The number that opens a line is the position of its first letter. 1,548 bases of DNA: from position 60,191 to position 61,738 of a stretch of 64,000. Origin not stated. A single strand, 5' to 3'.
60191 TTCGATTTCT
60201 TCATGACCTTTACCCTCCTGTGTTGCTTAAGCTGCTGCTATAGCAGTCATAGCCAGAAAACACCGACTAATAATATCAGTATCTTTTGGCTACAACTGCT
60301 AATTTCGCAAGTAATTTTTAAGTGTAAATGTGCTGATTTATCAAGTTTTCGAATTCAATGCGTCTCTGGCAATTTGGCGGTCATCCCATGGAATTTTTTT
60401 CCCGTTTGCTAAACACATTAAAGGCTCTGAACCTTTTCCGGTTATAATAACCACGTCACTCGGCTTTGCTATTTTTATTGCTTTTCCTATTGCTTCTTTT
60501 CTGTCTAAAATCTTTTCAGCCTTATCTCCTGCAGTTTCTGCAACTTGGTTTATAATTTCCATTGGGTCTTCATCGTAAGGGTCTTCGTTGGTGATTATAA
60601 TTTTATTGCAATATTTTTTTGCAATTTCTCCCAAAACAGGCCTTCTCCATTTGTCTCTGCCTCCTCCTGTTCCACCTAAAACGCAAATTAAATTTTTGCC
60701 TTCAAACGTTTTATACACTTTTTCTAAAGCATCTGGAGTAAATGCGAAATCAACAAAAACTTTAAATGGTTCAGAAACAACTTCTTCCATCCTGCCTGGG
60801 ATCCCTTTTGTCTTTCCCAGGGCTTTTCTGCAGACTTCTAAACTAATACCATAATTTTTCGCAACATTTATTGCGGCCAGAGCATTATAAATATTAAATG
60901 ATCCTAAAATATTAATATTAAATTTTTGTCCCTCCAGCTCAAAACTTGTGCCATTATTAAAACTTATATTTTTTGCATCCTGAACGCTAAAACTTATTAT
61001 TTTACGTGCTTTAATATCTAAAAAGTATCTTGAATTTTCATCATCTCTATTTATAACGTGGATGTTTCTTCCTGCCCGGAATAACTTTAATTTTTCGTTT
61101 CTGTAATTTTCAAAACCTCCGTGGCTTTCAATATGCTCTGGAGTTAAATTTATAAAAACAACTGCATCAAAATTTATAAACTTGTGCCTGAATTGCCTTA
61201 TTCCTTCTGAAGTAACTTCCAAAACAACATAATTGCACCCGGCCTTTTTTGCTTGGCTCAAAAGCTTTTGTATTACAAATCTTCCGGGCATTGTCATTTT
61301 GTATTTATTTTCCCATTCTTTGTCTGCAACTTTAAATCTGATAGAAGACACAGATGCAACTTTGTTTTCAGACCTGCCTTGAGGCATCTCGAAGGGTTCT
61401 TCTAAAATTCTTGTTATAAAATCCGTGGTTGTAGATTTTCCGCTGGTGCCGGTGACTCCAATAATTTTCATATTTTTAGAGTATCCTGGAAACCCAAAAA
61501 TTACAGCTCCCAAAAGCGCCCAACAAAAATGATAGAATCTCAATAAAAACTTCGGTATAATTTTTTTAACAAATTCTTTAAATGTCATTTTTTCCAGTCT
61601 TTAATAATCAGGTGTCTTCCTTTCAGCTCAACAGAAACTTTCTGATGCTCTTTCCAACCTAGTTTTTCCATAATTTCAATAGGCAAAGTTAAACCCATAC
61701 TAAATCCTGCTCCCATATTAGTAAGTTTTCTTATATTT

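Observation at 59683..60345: Third family member is a lipoprotein; its conserved leader is inserted inside the 3' end of a Mur ligase gene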

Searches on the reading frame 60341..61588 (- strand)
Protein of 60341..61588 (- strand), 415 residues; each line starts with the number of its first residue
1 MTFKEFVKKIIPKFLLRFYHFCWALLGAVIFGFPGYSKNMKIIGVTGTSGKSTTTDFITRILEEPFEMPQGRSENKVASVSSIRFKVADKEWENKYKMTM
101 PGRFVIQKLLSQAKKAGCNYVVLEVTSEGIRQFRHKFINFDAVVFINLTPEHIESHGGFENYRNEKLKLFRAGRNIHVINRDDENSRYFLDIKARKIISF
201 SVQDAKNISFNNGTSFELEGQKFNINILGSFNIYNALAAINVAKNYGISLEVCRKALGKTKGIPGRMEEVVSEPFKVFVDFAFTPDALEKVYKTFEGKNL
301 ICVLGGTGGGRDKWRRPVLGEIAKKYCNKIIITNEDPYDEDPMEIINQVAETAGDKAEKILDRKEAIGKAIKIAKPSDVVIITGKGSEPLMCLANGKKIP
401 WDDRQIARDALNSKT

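Call 15: search_protein_families(library=pfam, proteins=[window:60341-61588:-], max_evalue=0.1)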
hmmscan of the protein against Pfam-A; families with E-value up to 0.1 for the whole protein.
window:60341-61588:- (415 aa): 4 families
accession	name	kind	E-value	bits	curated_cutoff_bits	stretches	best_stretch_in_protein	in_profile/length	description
PF08245.18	Mur_ligase_M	-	3.6e-38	132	24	1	45-243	1-200/200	Mur ligase middle domain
PF02875.26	Mur_ligase_C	-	3.4e-22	80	28.4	1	265-386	1-127/127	Mur ligase, glutamate ligase domain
PF00994.29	MoCF_biosynth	-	0.013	15.7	26.6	0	359-384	38-64/144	Probable molybdopterin binding domain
PF01113.26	DapB_N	-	0.077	13.5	25.6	0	265-325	59-115/124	Dihydrodipicolinate reductase, N-terminus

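Call 90: find_related_loci(query=window:60341-61588:-, collection=metagenome_contigs, flank=4000)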
Query window:60341-61588:- (415 aa) in metagenome_contigs; peptide patterns used: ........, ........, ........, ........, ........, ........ (x = any residue, [..] = any of these).
600 stretches matched a pattern (row limit reached: there are more); 501 encode a relative of the query (tblastn E <= 1e-3); the best 80 are kept; 80 distinct loci.
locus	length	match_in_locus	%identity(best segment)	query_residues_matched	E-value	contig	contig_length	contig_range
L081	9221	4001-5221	73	1-411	0e+0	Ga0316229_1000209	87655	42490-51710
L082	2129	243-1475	71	1-413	0e+0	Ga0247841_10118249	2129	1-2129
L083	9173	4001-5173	70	1-412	0e+0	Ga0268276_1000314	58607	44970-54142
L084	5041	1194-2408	70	1-413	0e+0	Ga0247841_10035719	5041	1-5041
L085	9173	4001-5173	73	1-412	0e+0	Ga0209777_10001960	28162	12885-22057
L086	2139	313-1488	70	1-413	0e+0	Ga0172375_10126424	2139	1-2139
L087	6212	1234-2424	69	1-414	0e+0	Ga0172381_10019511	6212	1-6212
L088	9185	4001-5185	70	1-412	0e+0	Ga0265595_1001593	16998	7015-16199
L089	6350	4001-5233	68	1-411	0e+0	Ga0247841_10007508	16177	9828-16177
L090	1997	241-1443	72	1-411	0e+0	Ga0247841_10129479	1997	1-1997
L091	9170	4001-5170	70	1-411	0e+0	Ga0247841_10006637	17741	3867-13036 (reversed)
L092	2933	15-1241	71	1-413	0e+0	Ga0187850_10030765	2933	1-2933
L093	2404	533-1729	69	1-414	0e+0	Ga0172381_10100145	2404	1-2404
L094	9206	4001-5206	70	1-411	0e+0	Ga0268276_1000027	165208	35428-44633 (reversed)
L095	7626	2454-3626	70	1-412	0e+0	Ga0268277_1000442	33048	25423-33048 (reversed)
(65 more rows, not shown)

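Call 101: search_protein_families(library=ncbifam, proteins=[window:60341-61588:-], max_evalue=0.01)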
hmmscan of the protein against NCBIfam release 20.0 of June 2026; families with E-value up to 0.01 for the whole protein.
window:60341-61588:- (415 aa): 30 families (the best 25 are shown)
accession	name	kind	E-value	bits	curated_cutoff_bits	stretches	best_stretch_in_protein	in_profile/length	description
NF001126.0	PRK00139.1-4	equivalog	7.9e-98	328.1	373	1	37-414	101-485/486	UDP-N-acetylmuramoyl-L-alanyl-D-glutamate--2,6-diaminopimelate ligase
TIGR01085.1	murE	subfamily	1.3e-94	317.7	257.3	1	28-411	75-471/472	UDP-N-acetylmuramyl-tripeptide synthetase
NF001124.0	PRK00139.1-2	equivalog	3.8e-81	273.3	476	1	29-413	102-494/500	UDP-N-acetylmuramoyl-L-alanyl-D-glutamate--2,6-diaminopimelate ligase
NF008896.0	PRK11929.1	equivalog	8.4e-79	265.5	1023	1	37-413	109-500/965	bifunctional UDP-N-acetylmuramoyl-L-alanyl-D-glutamate--2,6-diaminopimelate ligase MurE/UDP-N-acetylmuramoyl-tripeptide--D-alanyl-D-alanine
NF010628.0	PRK14022.1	equivalog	1.2e-65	222.1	536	1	24-396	97-466/483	UDP-N-acetylmuramoyl-L-alanyl-D-glutamate--L-lysine ligase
NF001123.0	PRK00139.1-1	equivalog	7e-62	209.7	586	1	36-412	103-490/493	UDP-N-acetylmuramoyl-L-alanyl-D-glutamate--2,6-diaminopimelate ligase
NF001130.0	PRK00139.2-4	equivalog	4.3e-49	167.6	715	2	215-412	310-512/516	UDP-N-acetylmuramoyl-L-alanyl-D-glutamate--2,6-diaminopimelate ligase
NF001129.0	PRK00139.2-3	equivalog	3.6e-38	131.3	762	1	24-403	104-506/517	UDP-N-acetylmuramoyl-L-alanyl-D-glutamate--2,6-diaminopimelate ligase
NF001131.0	PRK00139.2-5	equivalog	1.9e-37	129.2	1000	1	22-401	93-472/483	UDP-N-acetylmuramoyl-L-alanyl-D-glutamate--2,6-diaminopimelate ligase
NF001127.0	PRK00139.2-1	equivalog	1.4e-34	119.7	997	2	222-410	316-510/520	UDP-N-acetylmuramoyl-L-alanyl-D-glutamate--2,6-diaminopimelate ligase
NF053647.1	pMurD2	equivalog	1.7e-26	93.1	550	2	109-393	144-401/405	pseudomurein biosynthesis peptide ligase pMurD2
TIGR01087.1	murD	equivalog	4e-25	88.8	211.95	2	112-380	146-413/441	UDP-N-acetylmuramoyl-L-alanine--D-glutamate ligase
NF053646.1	pMurD1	equivalog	4.5e-24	84.9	610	2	114-384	161-440/465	pseudomurein biosynthesis peptide ligase pMurD1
TIGR02068.2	cya_phycin_syn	equivalog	1.1e-21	76.7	850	2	230-390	682-854/862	cyanophycin synthetase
TIGR01143.1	murF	subfamily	8.8e-21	74.3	288.6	2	139-387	149-406/418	UDP-N-acetylmuramoyl-tripeptide--D-alanyl-D-alanine ligase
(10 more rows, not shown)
